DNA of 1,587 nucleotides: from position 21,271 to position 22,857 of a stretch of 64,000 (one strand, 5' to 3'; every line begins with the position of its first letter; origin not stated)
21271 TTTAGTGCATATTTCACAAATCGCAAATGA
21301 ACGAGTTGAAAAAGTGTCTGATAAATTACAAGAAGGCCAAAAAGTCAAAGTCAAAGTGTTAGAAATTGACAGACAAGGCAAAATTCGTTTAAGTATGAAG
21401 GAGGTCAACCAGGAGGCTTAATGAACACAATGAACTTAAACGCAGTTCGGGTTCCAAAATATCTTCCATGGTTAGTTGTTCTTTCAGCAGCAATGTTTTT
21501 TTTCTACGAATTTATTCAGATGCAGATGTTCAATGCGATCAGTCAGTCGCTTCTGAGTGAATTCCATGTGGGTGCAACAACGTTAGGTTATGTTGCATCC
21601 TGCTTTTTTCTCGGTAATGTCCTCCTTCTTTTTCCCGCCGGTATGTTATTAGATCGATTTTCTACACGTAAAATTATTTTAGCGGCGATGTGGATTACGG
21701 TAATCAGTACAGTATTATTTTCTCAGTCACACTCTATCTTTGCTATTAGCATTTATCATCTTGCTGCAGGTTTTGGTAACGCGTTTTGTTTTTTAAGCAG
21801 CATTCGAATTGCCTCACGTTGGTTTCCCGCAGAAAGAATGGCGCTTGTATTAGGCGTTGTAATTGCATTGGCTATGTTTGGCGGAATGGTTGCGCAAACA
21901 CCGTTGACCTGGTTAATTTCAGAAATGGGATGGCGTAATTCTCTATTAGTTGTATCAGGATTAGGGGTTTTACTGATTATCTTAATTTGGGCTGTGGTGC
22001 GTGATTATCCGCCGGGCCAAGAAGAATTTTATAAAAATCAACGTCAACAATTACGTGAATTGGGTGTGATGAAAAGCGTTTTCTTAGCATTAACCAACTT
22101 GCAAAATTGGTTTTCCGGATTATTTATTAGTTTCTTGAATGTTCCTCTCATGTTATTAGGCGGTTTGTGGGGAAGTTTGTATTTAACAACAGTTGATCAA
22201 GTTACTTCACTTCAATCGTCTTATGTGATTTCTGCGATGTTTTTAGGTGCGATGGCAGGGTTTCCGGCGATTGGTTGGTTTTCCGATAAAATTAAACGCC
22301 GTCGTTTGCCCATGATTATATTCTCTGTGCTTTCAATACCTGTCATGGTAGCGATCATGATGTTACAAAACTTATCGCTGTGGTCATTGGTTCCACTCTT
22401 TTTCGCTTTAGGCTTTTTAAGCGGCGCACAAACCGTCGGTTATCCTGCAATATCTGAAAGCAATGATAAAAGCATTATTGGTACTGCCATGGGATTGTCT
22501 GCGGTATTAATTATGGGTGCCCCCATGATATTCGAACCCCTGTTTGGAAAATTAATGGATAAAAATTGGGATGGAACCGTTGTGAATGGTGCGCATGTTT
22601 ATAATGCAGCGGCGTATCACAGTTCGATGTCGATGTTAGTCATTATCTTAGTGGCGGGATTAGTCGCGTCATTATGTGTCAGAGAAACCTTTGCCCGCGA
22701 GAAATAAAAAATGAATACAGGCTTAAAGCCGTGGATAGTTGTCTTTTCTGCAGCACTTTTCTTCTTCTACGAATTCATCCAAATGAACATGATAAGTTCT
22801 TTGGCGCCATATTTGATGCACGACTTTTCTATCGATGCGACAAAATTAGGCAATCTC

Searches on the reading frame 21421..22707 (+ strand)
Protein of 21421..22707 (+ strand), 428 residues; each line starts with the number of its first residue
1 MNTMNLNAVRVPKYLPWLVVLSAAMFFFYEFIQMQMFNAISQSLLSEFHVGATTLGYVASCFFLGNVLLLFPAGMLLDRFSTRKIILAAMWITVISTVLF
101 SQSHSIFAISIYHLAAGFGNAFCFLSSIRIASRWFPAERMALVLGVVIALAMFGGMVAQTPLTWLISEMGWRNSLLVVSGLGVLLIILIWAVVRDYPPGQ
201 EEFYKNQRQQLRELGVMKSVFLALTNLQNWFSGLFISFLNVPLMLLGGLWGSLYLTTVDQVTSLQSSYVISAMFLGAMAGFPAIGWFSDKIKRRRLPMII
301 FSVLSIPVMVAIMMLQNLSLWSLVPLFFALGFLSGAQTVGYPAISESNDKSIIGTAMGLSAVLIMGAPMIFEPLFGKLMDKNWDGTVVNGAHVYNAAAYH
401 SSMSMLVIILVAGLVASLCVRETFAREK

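Call 51: search_protein_families(library=pfam, alignment_id=A4, max_evalue=0.00001)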
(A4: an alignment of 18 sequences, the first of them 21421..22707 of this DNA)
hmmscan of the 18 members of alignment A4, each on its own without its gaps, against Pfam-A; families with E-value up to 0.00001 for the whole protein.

A. member 1, window:21421-22707:+ (428 aa): 2 families
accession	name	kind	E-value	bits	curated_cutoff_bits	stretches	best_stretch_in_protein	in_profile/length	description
PF07690.21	MFS_1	-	5.6e-36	124.6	33.4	1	27-367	5-342/347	Major Facilitator Superfamily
PF00083.30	Sugar_tr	-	3.4e-06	26.6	22.3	0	256-365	36-148/452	Sugar (and other) transporter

B. families by the number of members that match (of 18 scanned): 34 families (the first 25 are shown)
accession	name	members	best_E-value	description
PF07690.21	MFS_1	2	5.9e-43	Major Facilitator Superfamily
PF00873.25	ACR_tran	1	1e-285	AcrB/AcrD/AcrF family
PF00155.27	Aminotran_1_2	1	1.9e-71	Aminotransferase class I and II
PF07859.19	Abhydrolase_3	1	6.3e-49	alpha/beta hydrolase fold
PF02562.22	PhoH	1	4.5e-48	PhoH-like protein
PF13638.12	PIN_4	1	8.9e-34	PIN domain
PF08240.17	ADH_N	1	6.7e-31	Alcohol dehydrogenase GroES-like domain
PF16576.10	HlyD_D23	1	6.2e-29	Barrel-sandwich domain of CusB or HlyD membrane-fusion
PF08843.17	AbiEii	1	7e-29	Nucleotidyl transferase AbiEii toxin, Type IV TA system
PF00107.32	ADH_zinc_N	1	7.1e-27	Zinc-binding dehydrogenase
PF17764.6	PriA_3primeBD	1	7.7e-25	3'DNA-binding domain (3'BD)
PF18074.6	PriA_C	1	4.4e-23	Primosomal protein N C-terminal domain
PF14805.11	THDPS_N_2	1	7e-23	Tetrahydrodipicolinate N-succinyltransferase N-terminal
PF00270.35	DEAD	1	2.5e-21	DEAD/DEAH box helicase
PF07366.18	SnoaL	1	1.3e-17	SnoaL-like polyketide cyclase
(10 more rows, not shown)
